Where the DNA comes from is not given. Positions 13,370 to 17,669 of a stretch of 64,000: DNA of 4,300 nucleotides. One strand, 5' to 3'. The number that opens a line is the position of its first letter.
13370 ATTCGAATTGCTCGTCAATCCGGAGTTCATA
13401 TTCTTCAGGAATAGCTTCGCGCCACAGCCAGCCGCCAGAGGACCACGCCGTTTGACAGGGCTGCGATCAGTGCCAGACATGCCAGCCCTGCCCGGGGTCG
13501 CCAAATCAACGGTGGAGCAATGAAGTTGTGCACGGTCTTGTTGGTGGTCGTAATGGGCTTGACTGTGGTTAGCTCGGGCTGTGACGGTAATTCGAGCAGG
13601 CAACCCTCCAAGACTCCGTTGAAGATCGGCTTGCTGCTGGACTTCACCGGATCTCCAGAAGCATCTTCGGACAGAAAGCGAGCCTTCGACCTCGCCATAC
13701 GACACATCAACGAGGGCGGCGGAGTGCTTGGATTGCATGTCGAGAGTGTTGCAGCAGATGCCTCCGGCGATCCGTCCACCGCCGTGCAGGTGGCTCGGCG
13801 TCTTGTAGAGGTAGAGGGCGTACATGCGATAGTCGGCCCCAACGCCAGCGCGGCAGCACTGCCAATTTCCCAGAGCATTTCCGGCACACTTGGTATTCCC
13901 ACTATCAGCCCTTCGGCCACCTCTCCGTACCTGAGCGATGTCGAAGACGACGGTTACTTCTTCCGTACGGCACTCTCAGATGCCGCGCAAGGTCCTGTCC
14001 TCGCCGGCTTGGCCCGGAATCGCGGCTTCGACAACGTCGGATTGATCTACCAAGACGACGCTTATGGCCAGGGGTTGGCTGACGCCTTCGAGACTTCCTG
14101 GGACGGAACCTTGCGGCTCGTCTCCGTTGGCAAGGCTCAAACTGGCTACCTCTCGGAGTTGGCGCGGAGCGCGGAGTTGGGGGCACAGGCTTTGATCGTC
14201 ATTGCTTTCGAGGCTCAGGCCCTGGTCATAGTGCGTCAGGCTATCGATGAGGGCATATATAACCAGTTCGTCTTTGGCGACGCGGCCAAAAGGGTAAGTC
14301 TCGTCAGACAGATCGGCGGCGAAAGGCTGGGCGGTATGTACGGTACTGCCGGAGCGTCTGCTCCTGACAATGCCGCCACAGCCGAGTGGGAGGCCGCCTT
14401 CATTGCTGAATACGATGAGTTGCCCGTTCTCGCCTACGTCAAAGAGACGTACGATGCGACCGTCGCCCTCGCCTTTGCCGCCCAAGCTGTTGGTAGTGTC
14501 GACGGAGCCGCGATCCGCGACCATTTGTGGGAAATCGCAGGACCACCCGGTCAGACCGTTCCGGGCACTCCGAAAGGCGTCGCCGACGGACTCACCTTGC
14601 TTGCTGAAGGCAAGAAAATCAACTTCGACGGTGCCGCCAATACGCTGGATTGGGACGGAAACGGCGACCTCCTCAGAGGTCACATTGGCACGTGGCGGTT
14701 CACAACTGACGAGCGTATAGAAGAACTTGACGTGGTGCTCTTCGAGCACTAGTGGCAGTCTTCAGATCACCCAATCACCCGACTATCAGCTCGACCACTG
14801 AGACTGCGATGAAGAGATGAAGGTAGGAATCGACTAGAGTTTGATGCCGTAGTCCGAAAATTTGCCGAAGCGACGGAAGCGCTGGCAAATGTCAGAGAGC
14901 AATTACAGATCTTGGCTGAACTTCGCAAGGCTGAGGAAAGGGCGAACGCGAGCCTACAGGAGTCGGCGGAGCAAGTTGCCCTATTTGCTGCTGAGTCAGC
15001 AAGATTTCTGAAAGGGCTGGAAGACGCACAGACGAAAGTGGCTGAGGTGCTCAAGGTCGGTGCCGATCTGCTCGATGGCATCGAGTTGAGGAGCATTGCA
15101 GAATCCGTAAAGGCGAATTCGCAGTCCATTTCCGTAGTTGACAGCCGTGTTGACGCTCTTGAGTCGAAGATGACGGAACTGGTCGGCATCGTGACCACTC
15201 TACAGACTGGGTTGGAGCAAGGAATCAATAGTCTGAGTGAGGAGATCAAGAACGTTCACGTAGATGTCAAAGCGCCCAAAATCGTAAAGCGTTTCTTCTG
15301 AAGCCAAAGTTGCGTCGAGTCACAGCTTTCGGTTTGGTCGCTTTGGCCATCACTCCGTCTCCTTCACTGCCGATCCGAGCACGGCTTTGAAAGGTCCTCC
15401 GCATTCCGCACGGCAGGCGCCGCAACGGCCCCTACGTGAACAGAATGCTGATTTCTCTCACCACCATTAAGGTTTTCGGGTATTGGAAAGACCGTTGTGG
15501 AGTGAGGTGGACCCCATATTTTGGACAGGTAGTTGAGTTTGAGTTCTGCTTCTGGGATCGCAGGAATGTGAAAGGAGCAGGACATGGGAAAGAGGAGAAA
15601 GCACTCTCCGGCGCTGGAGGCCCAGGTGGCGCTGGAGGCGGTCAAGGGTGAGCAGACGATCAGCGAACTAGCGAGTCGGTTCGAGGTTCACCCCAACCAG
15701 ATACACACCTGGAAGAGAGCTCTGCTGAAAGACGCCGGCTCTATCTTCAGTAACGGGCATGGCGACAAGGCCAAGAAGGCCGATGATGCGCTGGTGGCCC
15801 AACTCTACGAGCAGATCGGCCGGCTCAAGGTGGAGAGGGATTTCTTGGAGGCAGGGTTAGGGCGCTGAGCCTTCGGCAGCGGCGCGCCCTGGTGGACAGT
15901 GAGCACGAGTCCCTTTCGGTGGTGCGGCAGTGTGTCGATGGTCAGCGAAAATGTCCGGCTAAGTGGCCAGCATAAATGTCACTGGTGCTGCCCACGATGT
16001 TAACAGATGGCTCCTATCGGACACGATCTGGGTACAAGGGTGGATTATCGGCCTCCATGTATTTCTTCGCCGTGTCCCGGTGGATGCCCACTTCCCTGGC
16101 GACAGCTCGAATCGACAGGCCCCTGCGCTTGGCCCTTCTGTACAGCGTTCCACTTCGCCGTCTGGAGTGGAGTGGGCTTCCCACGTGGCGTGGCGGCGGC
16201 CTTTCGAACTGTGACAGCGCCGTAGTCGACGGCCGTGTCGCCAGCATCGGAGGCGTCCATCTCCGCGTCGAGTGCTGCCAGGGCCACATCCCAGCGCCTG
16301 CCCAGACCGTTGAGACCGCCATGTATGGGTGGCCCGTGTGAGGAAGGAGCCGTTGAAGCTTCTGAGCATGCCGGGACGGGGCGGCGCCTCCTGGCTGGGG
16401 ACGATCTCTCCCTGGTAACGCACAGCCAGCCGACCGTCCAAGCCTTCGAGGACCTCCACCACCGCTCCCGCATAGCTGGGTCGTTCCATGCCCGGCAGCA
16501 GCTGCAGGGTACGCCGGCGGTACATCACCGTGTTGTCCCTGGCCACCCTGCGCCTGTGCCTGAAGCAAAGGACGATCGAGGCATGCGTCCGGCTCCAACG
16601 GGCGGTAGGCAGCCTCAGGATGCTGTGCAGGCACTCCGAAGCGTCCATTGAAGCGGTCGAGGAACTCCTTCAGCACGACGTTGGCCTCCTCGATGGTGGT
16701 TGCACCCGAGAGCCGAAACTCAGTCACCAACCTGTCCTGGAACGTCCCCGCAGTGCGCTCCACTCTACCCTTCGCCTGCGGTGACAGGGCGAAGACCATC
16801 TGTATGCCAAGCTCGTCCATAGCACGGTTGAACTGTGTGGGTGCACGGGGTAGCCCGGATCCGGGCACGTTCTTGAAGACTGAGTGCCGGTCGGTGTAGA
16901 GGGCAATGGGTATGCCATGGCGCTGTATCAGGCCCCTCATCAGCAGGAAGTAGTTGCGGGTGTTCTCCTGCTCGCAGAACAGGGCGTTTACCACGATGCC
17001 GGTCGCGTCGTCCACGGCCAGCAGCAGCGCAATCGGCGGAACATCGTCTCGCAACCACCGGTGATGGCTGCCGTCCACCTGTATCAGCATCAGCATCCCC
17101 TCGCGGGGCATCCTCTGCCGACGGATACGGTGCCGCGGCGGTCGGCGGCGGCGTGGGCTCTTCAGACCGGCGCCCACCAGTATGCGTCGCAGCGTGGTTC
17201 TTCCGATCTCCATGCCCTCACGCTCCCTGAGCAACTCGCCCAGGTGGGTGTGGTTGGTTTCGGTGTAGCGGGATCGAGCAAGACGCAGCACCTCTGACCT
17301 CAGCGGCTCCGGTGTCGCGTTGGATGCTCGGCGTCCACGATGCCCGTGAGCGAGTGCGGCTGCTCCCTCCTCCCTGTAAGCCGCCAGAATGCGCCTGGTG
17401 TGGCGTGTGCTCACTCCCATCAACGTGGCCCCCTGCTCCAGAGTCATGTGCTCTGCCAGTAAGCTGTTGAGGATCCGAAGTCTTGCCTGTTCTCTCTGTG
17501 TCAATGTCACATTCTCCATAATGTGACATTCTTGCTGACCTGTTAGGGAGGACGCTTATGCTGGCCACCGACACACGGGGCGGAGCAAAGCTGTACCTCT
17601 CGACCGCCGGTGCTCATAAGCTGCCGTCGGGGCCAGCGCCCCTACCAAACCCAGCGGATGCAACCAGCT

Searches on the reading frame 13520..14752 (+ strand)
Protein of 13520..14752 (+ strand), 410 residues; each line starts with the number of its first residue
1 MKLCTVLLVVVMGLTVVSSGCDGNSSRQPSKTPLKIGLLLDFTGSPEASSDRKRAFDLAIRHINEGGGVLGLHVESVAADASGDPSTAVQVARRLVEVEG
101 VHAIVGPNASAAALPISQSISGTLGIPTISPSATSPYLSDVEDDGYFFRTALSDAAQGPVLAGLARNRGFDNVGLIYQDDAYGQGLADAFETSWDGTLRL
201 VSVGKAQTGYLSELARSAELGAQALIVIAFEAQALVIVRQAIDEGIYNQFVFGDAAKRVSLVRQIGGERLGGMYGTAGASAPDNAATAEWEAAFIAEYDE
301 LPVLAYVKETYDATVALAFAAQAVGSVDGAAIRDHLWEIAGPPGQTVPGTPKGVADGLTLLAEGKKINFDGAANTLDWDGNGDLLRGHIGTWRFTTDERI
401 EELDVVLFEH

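Call 23: search_protein_families(library=pfam, proteins=[window:13520-14752:+], max_evalue=0.001)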
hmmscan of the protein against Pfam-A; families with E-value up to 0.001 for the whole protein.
window:13520-14752:+ (410 aa): 3 families
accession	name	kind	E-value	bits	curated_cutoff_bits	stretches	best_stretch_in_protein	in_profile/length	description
PF13458.12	Peripla_BP_6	-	4e-45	155.4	31.7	1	33-336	1-308/343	Periplasmic binding protein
PF01094.35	ANF_receptor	-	1.3e-33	117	25.4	1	52-385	2-341/353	Receptor family ligand binding region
PF13433.12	Peripla_BP_5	-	2.7e-10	40.4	27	1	34-112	1-80/363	Periplasmic binding protein domain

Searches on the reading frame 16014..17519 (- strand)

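Call 23: search_protein_families(library=pfam, proteins=[window:16014-17519:-], max_evalue=0.001)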
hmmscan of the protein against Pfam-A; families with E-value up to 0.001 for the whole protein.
window:16014-17519:- (501 aa): 4 families
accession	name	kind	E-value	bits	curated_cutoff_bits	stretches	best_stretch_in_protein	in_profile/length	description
PF13384.12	HTH_23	-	2.8e-09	37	24.6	1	8-56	2-49/50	Homeodomain-like domain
PF13518.12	HTH_28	-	5.9e-09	36.3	25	1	13-64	2-52/52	Helix-turn-helix domain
PF13551.12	HTH_29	-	1.3e-07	32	28.1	1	16-69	4-59/64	Winged helix-turn helix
PF13565.12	HTH_32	-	4.6e-05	24.3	33.7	1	42-114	3-73/73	Homeodomain-like domain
